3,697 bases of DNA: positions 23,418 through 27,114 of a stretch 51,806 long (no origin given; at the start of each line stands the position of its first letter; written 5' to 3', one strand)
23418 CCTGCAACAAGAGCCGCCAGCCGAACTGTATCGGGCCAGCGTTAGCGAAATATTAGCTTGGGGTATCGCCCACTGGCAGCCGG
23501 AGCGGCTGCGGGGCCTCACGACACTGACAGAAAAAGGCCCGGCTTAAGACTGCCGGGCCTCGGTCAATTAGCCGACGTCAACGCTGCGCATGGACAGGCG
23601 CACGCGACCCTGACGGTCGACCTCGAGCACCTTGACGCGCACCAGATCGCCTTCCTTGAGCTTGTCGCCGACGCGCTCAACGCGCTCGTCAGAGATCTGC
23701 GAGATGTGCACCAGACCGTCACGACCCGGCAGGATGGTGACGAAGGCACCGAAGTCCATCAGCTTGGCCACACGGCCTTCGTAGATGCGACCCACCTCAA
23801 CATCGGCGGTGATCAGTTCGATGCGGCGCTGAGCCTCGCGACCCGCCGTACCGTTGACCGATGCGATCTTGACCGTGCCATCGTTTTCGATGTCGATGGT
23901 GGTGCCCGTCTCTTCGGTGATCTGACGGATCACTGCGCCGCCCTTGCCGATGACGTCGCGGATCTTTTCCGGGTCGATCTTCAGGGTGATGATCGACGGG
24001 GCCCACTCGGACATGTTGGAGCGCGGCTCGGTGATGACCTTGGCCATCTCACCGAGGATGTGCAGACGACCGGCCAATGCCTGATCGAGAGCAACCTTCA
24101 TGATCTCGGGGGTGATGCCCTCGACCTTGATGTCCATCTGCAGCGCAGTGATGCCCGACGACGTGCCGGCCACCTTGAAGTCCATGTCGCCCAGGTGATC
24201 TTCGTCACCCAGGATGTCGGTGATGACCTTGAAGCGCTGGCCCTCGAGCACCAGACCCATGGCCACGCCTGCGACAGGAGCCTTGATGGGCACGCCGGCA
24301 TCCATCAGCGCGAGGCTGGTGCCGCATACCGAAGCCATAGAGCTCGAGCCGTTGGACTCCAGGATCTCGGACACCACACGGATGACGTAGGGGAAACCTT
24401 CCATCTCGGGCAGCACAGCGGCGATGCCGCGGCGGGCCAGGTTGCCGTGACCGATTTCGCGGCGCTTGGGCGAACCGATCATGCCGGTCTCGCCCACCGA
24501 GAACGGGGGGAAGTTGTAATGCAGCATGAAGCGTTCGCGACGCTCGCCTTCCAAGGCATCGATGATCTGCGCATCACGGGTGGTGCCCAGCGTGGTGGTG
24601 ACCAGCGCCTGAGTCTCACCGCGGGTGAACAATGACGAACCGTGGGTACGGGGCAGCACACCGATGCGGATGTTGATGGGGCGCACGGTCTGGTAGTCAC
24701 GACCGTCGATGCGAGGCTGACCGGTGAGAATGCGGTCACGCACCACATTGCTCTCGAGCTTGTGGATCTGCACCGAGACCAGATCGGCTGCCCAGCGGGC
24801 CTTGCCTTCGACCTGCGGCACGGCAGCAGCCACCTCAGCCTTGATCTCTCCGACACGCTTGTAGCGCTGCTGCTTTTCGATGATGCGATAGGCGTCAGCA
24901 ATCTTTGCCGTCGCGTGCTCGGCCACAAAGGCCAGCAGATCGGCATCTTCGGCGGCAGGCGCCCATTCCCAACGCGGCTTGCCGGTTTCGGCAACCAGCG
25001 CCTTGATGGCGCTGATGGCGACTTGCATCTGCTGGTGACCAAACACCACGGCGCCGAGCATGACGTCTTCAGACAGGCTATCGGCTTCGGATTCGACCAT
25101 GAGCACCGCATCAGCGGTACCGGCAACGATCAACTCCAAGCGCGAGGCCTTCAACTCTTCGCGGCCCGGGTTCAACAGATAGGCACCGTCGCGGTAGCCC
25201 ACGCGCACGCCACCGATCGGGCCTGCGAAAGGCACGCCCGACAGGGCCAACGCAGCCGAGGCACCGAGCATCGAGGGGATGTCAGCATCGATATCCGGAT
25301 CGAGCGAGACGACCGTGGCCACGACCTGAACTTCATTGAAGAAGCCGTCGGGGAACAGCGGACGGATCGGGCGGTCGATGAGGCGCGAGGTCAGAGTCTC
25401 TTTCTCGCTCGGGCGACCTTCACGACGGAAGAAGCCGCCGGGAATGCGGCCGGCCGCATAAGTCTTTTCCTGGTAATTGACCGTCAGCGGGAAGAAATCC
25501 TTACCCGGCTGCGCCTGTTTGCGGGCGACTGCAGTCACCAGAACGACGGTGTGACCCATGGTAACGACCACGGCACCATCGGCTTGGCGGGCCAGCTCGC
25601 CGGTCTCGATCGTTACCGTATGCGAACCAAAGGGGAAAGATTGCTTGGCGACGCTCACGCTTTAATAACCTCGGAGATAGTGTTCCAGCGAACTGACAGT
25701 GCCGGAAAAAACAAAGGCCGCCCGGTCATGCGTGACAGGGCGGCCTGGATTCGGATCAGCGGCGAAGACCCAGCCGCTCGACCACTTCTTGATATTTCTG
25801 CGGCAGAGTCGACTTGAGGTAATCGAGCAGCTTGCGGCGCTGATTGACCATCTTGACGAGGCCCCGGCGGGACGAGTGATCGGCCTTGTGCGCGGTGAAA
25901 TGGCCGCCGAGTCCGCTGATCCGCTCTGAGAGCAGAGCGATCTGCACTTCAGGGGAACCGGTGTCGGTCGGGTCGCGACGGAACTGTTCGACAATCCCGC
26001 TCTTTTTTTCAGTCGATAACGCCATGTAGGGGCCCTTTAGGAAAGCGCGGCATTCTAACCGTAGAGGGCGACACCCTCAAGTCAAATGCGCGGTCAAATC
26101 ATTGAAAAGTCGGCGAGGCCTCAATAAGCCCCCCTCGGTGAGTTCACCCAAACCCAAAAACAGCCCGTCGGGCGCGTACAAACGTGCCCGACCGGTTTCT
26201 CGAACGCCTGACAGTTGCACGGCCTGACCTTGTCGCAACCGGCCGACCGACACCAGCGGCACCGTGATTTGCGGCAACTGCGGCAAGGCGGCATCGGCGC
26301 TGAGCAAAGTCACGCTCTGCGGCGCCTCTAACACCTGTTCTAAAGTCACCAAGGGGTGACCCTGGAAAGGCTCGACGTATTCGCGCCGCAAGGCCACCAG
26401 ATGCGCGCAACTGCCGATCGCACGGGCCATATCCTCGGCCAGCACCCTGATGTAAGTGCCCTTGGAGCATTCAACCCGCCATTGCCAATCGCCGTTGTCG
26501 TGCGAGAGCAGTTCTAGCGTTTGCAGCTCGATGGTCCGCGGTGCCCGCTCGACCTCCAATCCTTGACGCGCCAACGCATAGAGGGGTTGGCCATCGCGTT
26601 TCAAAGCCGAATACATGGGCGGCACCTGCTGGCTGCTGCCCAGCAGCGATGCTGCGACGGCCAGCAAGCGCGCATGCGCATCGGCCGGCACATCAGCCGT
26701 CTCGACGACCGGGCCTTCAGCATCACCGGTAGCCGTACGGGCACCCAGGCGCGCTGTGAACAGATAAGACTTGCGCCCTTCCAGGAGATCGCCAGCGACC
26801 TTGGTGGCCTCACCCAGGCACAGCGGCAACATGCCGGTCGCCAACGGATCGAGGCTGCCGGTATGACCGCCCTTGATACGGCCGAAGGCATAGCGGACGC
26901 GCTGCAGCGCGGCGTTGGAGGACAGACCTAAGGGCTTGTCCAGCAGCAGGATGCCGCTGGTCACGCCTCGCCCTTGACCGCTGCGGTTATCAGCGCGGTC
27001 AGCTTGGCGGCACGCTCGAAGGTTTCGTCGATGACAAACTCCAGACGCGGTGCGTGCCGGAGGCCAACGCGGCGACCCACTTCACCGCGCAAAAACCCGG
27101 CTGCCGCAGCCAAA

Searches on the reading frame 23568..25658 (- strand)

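Call 72: search_protein_families(library=pfam, proteins=[window:23568-25658:-], max_evalue=0.00001)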
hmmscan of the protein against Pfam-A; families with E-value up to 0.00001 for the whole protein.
window:23568-25658:- (696 aa): 6 families
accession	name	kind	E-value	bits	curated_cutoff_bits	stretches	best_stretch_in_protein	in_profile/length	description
PF01138.27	RNase_PH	-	3.4e-61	205.8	25.5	2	14-143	4-130/130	3' exoribonuclease family, domain 1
PF03725.20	RNase_PH_C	-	9.9e-21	73.9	20.8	2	146-209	1-66/67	3' exoribonuclease family, domain 2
PF00575.29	S1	-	1.8e-19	70.3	22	1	620-691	2-74/74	S1 RNA binding domain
PF03726.19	PNPase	-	4.1e-19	69.3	24.6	1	241-321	2-81/81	Polyribonucleotide nucleotidyltransferase, RNA binding domain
PF00013.35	KH_1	-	8e-11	42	21.5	1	557-613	2-64/66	KH domain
PF23459.1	S1_RRP5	-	1.1e-07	32.7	27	1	623-685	4-66/72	RRP5 S1 domain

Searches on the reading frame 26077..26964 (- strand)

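Call 9: search_protein_families(library=pfam, proteins=[window:26077-26964:-], max_evalue=0.001)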
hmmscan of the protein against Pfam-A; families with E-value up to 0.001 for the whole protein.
window:26077-26964:- (295 aa): 3 families
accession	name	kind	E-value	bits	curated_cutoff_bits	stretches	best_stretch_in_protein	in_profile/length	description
PF01509.24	TruB_N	-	4.1e-47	160.7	27.3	1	27-172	4-149/149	TruB family pseudouridylate synthase (N terminal domain)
PF09157.17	TruB-C_2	-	3.5e-13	49.7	21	1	231-287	1-57/57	Pseudouridine synthase II TruB, C-terminal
PF16198.10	TruB_C_2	-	5.9e-08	33.2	29.3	1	173-215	1-43/66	tRNA pseudouridylate synthase B C-terminal domain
